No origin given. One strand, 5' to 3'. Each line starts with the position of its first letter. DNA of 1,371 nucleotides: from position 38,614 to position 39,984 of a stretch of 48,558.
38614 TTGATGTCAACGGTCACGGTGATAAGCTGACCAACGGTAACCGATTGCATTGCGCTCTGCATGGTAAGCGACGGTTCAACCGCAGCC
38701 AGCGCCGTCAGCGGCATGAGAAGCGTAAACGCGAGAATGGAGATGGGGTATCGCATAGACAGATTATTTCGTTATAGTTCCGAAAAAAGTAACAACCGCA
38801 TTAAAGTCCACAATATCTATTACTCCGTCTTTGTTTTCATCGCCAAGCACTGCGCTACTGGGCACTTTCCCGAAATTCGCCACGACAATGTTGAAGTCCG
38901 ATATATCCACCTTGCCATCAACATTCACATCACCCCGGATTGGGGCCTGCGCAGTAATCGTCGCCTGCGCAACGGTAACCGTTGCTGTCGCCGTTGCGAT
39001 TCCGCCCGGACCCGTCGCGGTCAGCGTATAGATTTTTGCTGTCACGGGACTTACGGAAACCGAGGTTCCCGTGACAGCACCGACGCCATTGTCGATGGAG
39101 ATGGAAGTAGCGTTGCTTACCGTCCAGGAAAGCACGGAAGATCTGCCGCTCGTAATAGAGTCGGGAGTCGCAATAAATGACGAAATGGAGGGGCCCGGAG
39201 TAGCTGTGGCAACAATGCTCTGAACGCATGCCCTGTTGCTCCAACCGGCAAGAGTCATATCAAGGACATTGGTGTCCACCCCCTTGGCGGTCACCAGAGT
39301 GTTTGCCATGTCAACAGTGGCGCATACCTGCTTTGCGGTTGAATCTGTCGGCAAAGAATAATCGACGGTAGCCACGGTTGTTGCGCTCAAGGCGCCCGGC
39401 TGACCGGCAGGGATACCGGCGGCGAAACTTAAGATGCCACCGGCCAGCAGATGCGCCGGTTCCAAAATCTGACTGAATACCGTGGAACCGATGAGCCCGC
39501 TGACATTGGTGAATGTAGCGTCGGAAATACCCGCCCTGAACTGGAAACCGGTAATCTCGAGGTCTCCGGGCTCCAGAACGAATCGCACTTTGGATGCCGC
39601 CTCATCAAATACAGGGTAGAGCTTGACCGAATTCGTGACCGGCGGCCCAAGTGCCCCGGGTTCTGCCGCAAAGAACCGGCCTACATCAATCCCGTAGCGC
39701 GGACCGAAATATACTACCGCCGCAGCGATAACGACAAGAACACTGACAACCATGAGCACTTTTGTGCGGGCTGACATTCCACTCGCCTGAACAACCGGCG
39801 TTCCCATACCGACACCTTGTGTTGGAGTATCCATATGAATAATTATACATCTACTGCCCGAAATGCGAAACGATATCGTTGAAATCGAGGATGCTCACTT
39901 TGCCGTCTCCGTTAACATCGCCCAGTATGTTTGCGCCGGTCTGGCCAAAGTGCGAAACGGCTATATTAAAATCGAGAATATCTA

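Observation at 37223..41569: Cohesin, dockerin and dockerin-sulfatase cassette between the two halves of a split transketolase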

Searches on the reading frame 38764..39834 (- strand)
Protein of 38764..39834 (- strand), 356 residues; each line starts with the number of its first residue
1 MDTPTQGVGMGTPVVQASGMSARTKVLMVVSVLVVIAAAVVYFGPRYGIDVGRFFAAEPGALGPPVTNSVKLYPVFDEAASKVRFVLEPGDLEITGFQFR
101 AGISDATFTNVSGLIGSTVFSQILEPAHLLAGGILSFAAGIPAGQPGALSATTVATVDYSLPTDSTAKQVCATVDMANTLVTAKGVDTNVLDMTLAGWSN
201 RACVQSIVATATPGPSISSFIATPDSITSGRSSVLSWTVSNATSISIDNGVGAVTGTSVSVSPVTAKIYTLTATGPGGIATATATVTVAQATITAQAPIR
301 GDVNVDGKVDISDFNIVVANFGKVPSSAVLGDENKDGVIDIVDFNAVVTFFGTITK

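Call 3: search_protein_families(library=pfam, proteins=[window:38764-39834:-], max_evalue=0.1)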
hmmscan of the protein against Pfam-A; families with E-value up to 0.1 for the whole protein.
window:38764-39834:- (356 aa): 2 families
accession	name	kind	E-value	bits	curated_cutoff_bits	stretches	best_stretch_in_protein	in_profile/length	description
PF00404.24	Dockerin_1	-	0.0014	19.2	22.9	1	301-347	2-52/57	Dockerin type I domain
PF00036.39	EF-hand_1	-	0.043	13.8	25.4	0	332-348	10-26/29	EF hand domain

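Call 4: search_protein_families(library=ncbifam, proteins=[window:38764-39834:-], max_evalue=0.1)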
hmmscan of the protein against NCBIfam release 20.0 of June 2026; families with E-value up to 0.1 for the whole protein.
window:38764-39834:- (356 aa): 1 family
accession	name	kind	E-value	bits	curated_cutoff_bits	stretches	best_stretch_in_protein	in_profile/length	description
NF041540.1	dockerin_GC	domain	0.0029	18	29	1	301-351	10-63/67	GC-type dockerin domain-anchored protein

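Call 15: find_homologous_proteins(query=window:38764-39834:-, max_evalue=0.001)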
Query window:38764-39834:- (356 aa): 121 proteins with E <= 0.001 among 8000 candidates; the best 120 are listed.
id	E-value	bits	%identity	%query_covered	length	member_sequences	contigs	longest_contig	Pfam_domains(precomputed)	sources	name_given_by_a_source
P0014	3.2e-211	718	100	97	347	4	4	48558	-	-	-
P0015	1.5e-178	611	83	100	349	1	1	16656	-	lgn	-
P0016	4.3e-178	610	84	97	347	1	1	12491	-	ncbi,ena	-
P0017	1.5e-139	483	70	97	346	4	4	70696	-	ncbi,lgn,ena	-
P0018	9.1e-138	477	69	100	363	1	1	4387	-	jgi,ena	-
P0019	7.2e-133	461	68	96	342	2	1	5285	PF00404.25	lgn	-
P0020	3.3e-125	436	60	90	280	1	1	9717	PF00404.25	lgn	-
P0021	1.7e-117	410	59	100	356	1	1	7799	-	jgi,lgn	jgi:hypothetical protein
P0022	9.0e-116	405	62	94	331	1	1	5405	PF00404.25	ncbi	-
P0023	4.4e-72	261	61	22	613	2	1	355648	PF24528.2,PF07679.23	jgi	jgi:PKD repeat protein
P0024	3.8e-71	258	59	24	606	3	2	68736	PF24528.2,PF07679.23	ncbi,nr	ncbi:MAG: hypothetical protein JO093_17770 [Acidobacteria bacterium]|nr:hypothetical protein [Acidob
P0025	1.1e-66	243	59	22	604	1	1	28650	PF24528.2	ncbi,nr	ncbi:MAG TPA: hypothetical protein VGQ21_10985 [Thermoanaerobaculia bacterium]|nr:hypothetical prote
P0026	6.0e-58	215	53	14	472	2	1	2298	PF24528.2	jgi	jgi:uncharacterized cupredoxin-like copper-binding protein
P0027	4.5e-57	212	57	21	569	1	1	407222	PF24528.2,PF07679.23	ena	-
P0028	1.6e-55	207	62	18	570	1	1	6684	PF24528.2,PF07679.23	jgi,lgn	jgi:PKD repeat protein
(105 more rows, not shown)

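Call 32: predict_structure(alignment_id=A2)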
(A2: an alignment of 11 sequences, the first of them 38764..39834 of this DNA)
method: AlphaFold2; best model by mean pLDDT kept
length: 356 residues; sequences in the alignment: 11
mean_pLDDT: 76.4   pTM: 0.44
mean pLDDT of the five models: 76.4, 74.1, 74.0, 72.6, 71.1
residues with pLDDT >= 90: 93; 70-90: 169; 50-70: 44; < 50: 50
segments of 3 or more residues with pLDDT < 50: 1-20, 43-65, 352-356
pLDDT, mean of each block of 10 residues (from residue 1): 34 40 67 69 44 39 57 89 91 90 89 78 88 88 86 90 71 89 83 78 71 84 88 94 92 92 91 91 90 60 78 81 70 77 75 47
secondary structure, 60 per line:
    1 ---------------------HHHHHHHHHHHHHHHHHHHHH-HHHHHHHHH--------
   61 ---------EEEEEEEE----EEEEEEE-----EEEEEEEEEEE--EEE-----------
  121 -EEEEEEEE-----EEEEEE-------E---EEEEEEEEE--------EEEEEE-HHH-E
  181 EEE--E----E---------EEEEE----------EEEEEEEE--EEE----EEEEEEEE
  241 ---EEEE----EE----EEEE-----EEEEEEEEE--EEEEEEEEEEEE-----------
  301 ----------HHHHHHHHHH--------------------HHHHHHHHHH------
elements in order: H22-42 H44-52 E70-77 E82-88 E94-104 E107-109 E122-129 E135-140 E152-160 E169-174 E180-183 E201-205 E216-223 E226-228 E233-240 E244-247 E258-261 E267-275 E278-289 H311-320 H341-350

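Call 35: fold_search(model_id=the predicted structure, library=pdb)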
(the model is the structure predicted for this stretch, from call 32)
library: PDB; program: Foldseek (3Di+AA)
matches with E <= 10: 1387; with E <= 0.001: 59
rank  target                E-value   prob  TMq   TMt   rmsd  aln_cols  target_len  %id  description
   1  6kgf_C                3.0e-06  1.00  0.31  0.70   3.7       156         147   17  Crystal structure of CaDoc0917(R16D)-CaCohA2 complex at pH 8.2 (released 2020-07-08)
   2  2w1n                  3.1e-06  1.00  0.27  0.37   8.6       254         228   12  cohesin and fibronectin type-III double module construct from the Clostridium perfringens glycoside hydrolase GH84C (released 2009-02-03)
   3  6kgc_A                4.6e-06  1.00  0.30  0.68   3.0       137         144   16  Crystal structure of CaDoc0917(R49D)-CaCohA2 complex at pH 5.4 (released 2020-07-08)
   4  6kgd_A                5.8e-06  1.00  0.31  0.71   3.5       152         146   14  Crystal structure of CaDoc0917(R49D)-CaCohA2 complex at pH 8.0 (released 2020-07-08)
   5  3l8q_A                9.5e-06  1.00  0.29  0.30  22.5       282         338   13  Structure analysis of the type II cohesin dyad from the adaptor ScaA scaffoldin of Acetivibrio cellulolyticus (released 2010-05-05)
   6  6kgf_A                2.7e-05  1.00  0.29  0.66   3.6       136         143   16  Crystal structure of CaDoc0917(R16D)-CaCohA2 complex at pH 8.2 (released 2020-07-08)
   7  3l8q_C                2.7e-05  1.00  0.28  0.29  22.1       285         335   13  Structure analysis of the type II cohesin dyad from the adaptor ScaA scaffoldin of Acetivibrio cellulolyticus (released 2010-05-05)
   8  6kge_A                2.9e-05  1.00  0.28  0.66   3.5       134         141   16  Crystal structure of CaDoc0917(R16D)-CaCohA2 complex at pH 5.5 (released 2020-07-08)
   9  3kcp_A                4.3e-05  1.00  0.28  0.33  22.8       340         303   14  Crystal structure of interacting Clostridium thermocellum multimodular components (released 2010-02-09)
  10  6fwx_B                4.8e-05  1.00  0.19  0.33  16.7       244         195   16  Chimeric titin Z1Z2-Z1Z2 tandem (Z1212) functionalized with a GRGDS exogenous peptide from fibronectin (released 2019-03-27)
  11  6lyy_B                6.3e-05  0.99  0.16  0.24  15.9       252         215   12  Cryo-EM structure of the human MCT1/Basigin-2 complex in the presence of anti-cancer drug candidate AZD3965 in the out (released 2020-12-23)
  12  6kg8_MODEL_1_A        6.6e-05  1.00  0.31  0.65   3.2       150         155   17  Solution structure of CaCohA2 from Clostridium acetobutylicum (released 2020-07-08)
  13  6lz0_B                7.8e-05  0.98  0.14  0.21  16.0       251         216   12  Cryo-EM structure of human MCT1 in complex with Basigin-2 in the presence of lactate (released 2020-12-23)
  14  9iuj_A                1.2e-04  0.99  0.22  0.14  10.6       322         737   11  Integrin alpha-v beta-3 in complex with rhodostomin (released 2025-07-30)
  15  5lfr_B                1.3e-04  0.99  0.17  0.19  13.0       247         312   10  Crystal structure of glycosylated Myelin-associated glycoprotein (MAG) Ig1-3 (released 2016-12-14)
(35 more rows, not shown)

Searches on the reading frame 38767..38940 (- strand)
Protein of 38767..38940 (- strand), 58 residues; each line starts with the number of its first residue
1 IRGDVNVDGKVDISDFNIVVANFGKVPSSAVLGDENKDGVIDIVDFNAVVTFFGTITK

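Call 71: search_solved_structures(query=A4, max_evalue=1, show_alignments=1)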
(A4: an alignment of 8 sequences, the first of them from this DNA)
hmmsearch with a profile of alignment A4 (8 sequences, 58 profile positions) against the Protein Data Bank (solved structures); distinct sequences matched with E-value up to 1: 52.
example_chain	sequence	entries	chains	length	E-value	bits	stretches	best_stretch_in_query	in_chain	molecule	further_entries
2y3n_B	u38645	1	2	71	6e-05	26.3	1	1-56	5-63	CELLULOSOMAL FAMILY-48 PROCESSIVE GLYCOSIDE HYDROLASE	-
2jnk_A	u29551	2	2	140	0.0001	25.5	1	3-42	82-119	Hyalurononglucosaminidase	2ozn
4zcu_A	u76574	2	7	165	0.0002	24.6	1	3-42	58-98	Calcium-binding mitochondrial carrier protein SCaMC-1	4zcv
4n5x_A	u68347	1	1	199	0.00033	23.9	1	3-42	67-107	Calcium-binding mitochondrial carrier protein SCaMC-1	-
5nrm_B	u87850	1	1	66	0.00082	22.7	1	3-19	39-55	DocCel5: Type I dockerin repeat domain from A. cellulolyticus family 5 endoglucanase WP_01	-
4fl4_A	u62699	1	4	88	0.0019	21.5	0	3-18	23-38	Glycoside hydrolase family 9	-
2vn5_B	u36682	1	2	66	0.003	20.8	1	31-48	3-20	ENDOGLUCANASE A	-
8ajy_B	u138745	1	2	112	0.0042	20.4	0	28-53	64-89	Dockerin from ScaH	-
7nmi_B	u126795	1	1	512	0.0071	19.6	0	4-22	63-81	S100P-ANXA2 chimera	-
5nrk_B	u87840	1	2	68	0.022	18.1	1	3-57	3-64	DocCel5: Type I dockerin repeat domain from A. cellulolyticus family 5 endoglucanase WP_01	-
2vn6_B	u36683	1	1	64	0.024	17.9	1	31-47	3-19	ENDOGLUCANASE A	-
1daq_A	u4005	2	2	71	0.03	17.7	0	30-46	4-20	ENDOGLUCANASE SS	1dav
2mte_A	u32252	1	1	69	0.034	17.5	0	31-45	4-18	Cellulose 1,4-beta-cellobiosidase (reducing end) CelS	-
9l5m_A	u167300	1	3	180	0.037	17.4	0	4-52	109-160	Sarcoplasmic Ca-binding protein (SCP)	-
2b59_B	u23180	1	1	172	0.082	16.2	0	27-54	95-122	Cellulosomal scaffolding protein A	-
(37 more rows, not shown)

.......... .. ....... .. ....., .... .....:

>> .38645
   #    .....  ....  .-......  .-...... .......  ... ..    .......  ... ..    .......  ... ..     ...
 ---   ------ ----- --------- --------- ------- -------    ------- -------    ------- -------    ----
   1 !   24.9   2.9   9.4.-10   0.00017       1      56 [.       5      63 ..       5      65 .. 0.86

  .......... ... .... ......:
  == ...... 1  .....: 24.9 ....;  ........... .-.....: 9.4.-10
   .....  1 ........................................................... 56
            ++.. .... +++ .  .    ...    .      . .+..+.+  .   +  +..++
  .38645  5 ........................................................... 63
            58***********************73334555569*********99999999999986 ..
